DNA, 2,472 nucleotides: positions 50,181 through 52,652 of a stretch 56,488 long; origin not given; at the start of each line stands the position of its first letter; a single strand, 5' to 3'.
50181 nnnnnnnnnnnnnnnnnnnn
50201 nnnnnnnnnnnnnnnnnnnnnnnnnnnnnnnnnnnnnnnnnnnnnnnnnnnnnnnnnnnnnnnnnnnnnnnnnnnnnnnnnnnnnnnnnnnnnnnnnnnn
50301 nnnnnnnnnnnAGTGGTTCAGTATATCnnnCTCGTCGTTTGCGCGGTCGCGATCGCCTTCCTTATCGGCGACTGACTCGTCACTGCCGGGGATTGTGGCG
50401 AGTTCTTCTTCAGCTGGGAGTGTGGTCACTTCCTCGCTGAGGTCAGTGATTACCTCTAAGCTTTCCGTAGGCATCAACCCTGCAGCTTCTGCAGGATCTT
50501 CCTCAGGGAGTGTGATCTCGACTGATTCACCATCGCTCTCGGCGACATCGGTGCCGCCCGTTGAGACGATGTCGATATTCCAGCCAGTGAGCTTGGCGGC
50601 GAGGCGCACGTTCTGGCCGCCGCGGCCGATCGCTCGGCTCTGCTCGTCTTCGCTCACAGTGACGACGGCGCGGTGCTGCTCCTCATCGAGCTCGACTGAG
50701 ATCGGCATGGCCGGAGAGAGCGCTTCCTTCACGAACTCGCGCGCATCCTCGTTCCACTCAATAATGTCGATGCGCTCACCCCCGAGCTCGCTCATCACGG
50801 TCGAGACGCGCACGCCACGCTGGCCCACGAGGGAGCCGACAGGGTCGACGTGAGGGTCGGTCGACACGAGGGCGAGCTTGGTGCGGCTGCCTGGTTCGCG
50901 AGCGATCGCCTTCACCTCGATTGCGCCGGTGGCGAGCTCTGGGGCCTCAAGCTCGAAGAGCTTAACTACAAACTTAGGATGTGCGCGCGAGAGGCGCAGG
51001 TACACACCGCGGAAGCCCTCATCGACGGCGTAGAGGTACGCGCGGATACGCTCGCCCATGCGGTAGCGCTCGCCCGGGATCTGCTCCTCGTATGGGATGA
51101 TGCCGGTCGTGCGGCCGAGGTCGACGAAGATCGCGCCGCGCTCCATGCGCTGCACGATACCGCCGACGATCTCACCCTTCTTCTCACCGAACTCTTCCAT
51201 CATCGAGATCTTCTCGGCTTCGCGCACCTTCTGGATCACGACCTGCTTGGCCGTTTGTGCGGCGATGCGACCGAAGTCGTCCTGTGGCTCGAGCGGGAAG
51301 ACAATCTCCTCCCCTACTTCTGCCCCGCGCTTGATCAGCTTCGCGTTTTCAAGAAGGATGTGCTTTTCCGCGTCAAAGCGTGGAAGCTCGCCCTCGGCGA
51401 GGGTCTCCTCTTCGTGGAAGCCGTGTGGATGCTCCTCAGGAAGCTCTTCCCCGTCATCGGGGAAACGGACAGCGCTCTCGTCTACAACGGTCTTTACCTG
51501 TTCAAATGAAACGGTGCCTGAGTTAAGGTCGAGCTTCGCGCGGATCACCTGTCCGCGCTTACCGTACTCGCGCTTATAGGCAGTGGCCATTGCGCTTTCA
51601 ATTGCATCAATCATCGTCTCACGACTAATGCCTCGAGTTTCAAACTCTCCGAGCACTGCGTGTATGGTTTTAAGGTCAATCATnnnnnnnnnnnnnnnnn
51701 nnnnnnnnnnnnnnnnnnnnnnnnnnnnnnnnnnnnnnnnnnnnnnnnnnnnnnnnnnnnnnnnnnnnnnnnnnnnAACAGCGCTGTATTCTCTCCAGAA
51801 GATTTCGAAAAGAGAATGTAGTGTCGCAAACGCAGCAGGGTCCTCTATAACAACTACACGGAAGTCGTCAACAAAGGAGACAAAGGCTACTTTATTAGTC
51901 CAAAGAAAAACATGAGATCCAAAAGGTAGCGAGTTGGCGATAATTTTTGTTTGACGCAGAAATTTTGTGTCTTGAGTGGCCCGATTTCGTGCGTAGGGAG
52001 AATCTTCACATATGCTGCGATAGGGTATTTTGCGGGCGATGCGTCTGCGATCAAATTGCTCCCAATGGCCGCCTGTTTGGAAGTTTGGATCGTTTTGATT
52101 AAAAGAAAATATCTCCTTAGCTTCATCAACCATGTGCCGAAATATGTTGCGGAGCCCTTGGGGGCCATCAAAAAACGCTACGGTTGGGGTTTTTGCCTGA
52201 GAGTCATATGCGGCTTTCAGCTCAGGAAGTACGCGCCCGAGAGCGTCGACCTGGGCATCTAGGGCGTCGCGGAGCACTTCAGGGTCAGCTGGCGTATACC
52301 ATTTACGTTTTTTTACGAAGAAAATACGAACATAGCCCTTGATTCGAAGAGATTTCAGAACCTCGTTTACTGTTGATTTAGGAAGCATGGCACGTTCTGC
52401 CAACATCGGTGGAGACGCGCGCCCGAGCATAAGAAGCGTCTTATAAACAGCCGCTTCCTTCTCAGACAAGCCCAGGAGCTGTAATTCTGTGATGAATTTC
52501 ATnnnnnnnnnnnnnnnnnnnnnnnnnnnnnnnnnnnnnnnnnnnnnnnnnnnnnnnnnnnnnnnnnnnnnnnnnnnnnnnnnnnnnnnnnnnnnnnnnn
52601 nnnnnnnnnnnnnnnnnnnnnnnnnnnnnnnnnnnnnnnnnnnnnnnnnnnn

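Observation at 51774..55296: Mirror-symmetric double cassette: TrmB<- ->cargo1 >< cargo2<- ->TrmB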

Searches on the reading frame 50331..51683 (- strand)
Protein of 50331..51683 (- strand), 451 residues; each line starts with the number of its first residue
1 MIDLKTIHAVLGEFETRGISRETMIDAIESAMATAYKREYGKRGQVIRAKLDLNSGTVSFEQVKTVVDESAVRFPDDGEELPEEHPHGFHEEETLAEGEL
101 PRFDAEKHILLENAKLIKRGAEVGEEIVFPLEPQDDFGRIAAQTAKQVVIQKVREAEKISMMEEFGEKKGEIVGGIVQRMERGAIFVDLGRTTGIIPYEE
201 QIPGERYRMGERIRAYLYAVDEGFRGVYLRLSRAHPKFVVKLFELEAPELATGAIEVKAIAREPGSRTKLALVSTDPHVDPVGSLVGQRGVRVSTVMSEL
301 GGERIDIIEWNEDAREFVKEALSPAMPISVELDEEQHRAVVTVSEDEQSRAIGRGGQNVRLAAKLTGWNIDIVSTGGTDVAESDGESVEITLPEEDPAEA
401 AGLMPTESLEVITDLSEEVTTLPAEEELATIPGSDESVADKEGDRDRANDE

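Call 64: search_protein_families(library=pfam, proteins=[window:50331-51683:-], max_evalue=0.001)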
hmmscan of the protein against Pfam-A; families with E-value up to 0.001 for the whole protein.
window:50331-51683:- (451 aa): 6 families
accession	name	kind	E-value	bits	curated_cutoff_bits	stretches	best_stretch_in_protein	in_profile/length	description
PF08529.16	NusA_N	-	3e-28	98.9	23.8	1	16-158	12-118/119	NusA N-terminal domain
PF13184.12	KH_5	-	3.2e-26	91.7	27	1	264-331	1-68/69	NusA-like KH domain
PF00575.29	S1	-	7.6e-09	36.3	22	1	168-225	3-67/74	S1 RNA binding domain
PF23095.1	KH_NusA_C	-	5.3e-05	23.6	34.2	1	339-372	1-34/59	Transcription termination/antitermination protein NusA, KH domain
PF07650.23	KH_2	-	0.00016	21.9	22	1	315-365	3-53/78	KH domain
PF00013.35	KH_1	-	0.00056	20.1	21.5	0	341-391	4-51/66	KH domain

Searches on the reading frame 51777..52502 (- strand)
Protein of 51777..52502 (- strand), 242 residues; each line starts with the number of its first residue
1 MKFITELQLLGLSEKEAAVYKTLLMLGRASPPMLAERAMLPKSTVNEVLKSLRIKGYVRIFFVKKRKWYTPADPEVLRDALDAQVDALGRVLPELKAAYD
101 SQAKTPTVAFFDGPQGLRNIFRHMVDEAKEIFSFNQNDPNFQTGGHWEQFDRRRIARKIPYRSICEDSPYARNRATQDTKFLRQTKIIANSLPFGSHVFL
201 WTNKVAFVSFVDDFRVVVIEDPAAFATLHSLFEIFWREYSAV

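Call 4: search_protein_families(library=pfam, proteins=[window:51777-52502:-], max_evalue=1)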
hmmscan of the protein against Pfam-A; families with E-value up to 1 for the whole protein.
seq(242 aa): 9 families
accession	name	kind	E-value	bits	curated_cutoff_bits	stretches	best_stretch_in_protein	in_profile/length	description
PF01978.25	TrmB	-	7.8e-15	54.9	25.6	1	7-75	1-68/68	Sugar-specific transcriptional regulator TrmB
PF09339.16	HTH_IclR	-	0.0014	18.8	22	1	30-59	20-49/52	IclR helix-turn-helix domain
PF12802.13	MarR_2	-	0.009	16.6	27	1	29-59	21-51/61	MarR family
PF12867.12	DinB_2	-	0.023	15.6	24.8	1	63-127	58-120/128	DinB superfamily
PF25213.1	HVO_A0261_N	-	0.05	13.9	35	0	7-59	4-55/86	HVO_A0261 N-terminal domain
PF03965.22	Penicillinase_R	-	0.054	14.3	22.6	1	12-72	1-65/115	Penicillinase repressor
PF01325.25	Fe_dep_repress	-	0.063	13.9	26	1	25-59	19-53/60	Iron dependent repressor, N-terminal DNA binding domain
PF22536.2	POLR3C_WHD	-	0.11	12.9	30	1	15-72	12-69/77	POLR3C, C-terminal winged-helix domain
PF08221.17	HTH_9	-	0.24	12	23.4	1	17-52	16-51/62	RNA polymerase III subunit RPC82 helix-turn-helix domain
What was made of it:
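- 51774..52502 (-): trmB1: an orphan TrmBL2-type winged-helix regulator, 242 aa, with no Shine-Dalgarno site. PF01978 at E 7.8e-15 (call 4).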

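Call 5: search_protein_families(library=ncbifam, proteins=[window:51777-52502:-], max_evalue=1)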
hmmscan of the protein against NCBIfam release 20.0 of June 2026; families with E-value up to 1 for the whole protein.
seq(242 aa): 7 families
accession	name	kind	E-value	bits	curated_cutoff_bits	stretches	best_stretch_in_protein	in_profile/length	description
NF047390.1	TransRegTrmBL1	equivalog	1.8e-08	33.7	650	1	3-84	6-86/341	HTH-type sugar sensing transcriptional regulator TrmBL1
NF040939.2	trans_reg_lrs14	equivalog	0.0056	16.7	90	1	10-59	17-67/103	Lrs14 family HTH-type transcriptional regulator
NF053606.1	Sta1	subfamily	0.008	16.3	80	1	10-59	16-65/100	Sta1 family transcriptional regulator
NF040851.1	tran_reg_TrmB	equivalog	0.017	14.3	600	1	3-59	7-63/338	HTH-type sugar-sensing transcriptional regulator TrmB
NF041141.1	tran_reg_TrmBL2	equivalog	0.044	13.3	530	1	12-79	16-82/264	HTH-type transcriptional regulator TrmBL2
TIGR01884.1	cas_HTH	subfamily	0.11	11.9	60.2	1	10-59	138-187/202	CRISPR-associated CARF protein Csa3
NF047392.1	TransRegTrmBHalo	equivalog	0.13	11.2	500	1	10-105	16-107/349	HTH-type sugar sensing transcriptional regulator TrmB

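Call 43: find_homologous_proteins(query=window:51777-52502:-)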
Query window:51777-52502:- (242 aa): 7 proteins with E <= 0.001 among 615 candidates.
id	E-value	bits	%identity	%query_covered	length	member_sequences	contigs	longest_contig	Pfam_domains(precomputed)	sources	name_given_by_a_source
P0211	1.6e-158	543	100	100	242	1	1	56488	PF01978.26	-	-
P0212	1.2e-17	83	31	93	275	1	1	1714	PF01978.26,PF09339.17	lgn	-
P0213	6.5e-16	77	28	95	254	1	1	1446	PF01978.26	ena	-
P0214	1.5e-10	59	25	98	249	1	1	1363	PF01978.26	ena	-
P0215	2.5e-10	59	27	98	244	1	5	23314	PF01978.26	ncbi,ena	-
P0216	3.8e-7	48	29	70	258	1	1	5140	PF01978.26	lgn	-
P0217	4.2e-7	48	27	87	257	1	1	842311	PF01978.26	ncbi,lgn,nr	ncbi:hypothetical protein EPO34_01810 [Patescibacteria group bacterium]|nr:MAG: hypothetical protein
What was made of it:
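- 51774..52502 (-): The best relative anywhere is 31% identical (call 43).
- TrmB1 is an orphan (call 43).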

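Call 46: search_solved_structures(query=window:51777-52502:-, max_evalue=1, show_alignments=1)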
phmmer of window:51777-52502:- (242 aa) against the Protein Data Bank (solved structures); distinct sequences matched with E-value up to 1: 6.
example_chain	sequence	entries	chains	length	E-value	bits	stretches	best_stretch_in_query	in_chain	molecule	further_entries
9gyt_1S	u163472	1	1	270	0.039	16.9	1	14-70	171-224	bL21m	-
6xyw_Ar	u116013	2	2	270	0.093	15.7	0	22-70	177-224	50S ribosomal protein L21, mitochondrial | bL21m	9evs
3qph_A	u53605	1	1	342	0.62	13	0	7-60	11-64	TrmB, a global transcription regulator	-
5bqt_A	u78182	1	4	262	0.67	12.9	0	12-78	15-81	Putative HTH-type transcriptional regulator TrmBL2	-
5box_A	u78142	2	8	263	0.67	12.9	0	12-78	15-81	Putative HTH-type transcriptional regulator TrmBL2 | TrmBL2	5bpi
5bpd_A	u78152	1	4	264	0.67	12.9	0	12-78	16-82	TrmBL2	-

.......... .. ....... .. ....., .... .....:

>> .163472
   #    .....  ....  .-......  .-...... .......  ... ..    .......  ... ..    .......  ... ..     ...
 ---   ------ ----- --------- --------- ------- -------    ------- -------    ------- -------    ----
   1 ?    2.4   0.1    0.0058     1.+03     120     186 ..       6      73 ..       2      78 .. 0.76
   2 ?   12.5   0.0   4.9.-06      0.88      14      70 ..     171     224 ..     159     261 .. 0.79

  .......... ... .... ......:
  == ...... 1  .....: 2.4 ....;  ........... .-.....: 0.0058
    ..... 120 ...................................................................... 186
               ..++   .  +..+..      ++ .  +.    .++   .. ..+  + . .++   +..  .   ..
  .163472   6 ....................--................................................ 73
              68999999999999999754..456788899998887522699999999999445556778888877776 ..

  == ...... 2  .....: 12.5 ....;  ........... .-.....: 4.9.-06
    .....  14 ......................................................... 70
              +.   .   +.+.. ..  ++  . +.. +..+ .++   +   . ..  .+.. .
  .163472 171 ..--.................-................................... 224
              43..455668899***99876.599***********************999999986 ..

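Call 67: search_protein_families(library=padloc, proteins=[window:51777-52502:-], max_evalue=0.1)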
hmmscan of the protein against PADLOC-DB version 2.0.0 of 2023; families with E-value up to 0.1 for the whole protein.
window:51777-52502:- (242 aa): 4 families
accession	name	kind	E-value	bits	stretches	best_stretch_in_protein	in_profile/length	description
PDLC01268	CasR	-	0.00012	20.1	1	8-70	118-175/179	"CAS-I,CAS-II,CAS-III,CAS-IV,CAS-V,CAS-VI; associated_signaling"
PDLC01858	CARF3--CARF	-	0.0069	14.3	1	7-59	137-188/204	-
PDLC01044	Csa3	-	0.015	13.2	1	12-69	134-184/194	Type I-A associated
PDLC03783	Drt8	-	0.029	11.7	1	199-236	208-245/493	DRT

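Call 68: search_protein_families(library=phrogs, proteins=[window:51777-52502:-], max_evalue=0.1)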
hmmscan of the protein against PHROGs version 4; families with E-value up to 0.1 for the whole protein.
window:51777-52502:- (242 aa): 1 family
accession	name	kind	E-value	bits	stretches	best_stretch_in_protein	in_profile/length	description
phrog_186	-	DNA, RNA and nucleotide metabolism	0.075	13.7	0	10-66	38-100/308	DnaD-like helicase loader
